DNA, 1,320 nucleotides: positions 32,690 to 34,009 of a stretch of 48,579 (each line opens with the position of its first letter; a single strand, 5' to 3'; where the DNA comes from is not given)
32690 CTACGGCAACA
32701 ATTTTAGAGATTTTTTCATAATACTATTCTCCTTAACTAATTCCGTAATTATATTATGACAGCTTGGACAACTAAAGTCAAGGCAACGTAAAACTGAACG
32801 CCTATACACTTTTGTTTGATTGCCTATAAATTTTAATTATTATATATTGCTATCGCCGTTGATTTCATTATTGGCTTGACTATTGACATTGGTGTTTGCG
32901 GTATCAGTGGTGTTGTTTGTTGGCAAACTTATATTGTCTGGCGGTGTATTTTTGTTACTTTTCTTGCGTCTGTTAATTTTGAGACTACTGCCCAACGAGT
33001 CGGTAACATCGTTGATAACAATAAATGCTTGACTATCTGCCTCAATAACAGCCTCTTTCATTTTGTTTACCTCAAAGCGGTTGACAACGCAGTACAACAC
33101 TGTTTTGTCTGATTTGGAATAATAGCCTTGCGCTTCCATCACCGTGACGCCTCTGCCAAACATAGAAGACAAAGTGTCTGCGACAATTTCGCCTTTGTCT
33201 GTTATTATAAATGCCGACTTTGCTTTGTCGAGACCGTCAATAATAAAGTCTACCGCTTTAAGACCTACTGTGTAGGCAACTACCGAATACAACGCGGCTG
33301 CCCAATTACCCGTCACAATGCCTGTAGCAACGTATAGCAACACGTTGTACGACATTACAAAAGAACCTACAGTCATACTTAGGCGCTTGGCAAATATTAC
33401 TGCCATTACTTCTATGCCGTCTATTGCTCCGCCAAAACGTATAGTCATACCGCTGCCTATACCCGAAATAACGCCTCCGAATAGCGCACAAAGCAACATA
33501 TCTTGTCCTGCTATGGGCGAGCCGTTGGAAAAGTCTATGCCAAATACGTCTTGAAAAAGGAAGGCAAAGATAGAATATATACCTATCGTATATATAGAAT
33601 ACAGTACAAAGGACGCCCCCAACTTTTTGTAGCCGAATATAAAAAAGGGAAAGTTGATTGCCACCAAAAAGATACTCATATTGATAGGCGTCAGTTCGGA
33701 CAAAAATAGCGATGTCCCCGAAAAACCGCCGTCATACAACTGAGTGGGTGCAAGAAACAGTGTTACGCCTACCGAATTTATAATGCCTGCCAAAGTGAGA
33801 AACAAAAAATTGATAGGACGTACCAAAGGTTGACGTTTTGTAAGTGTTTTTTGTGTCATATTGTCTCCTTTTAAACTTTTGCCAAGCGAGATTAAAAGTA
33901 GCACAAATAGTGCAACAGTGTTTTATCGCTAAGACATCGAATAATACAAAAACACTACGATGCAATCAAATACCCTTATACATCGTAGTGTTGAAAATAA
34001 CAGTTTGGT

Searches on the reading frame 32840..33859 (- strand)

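Call 82: search_protein_families(library=pfam, proteins=[window:32840-33859:-], max_evalue=0.00001)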
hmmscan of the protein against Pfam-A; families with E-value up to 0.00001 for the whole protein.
window:32840-33859:- (339 aa): 2 families
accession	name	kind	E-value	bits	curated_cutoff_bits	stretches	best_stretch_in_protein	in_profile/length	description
PF02588.21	YitT_membrane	-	6.7e-49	166.5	24.3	1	18-230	2-204/205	Uncharacterised 5xTM membrane BCR, YitT family COG1284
PF10035.14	DUF2179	-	1.7e-20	73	22.8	1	236-290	1-55/55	Uncharacterized protein conserved in bacteria (DUF2179)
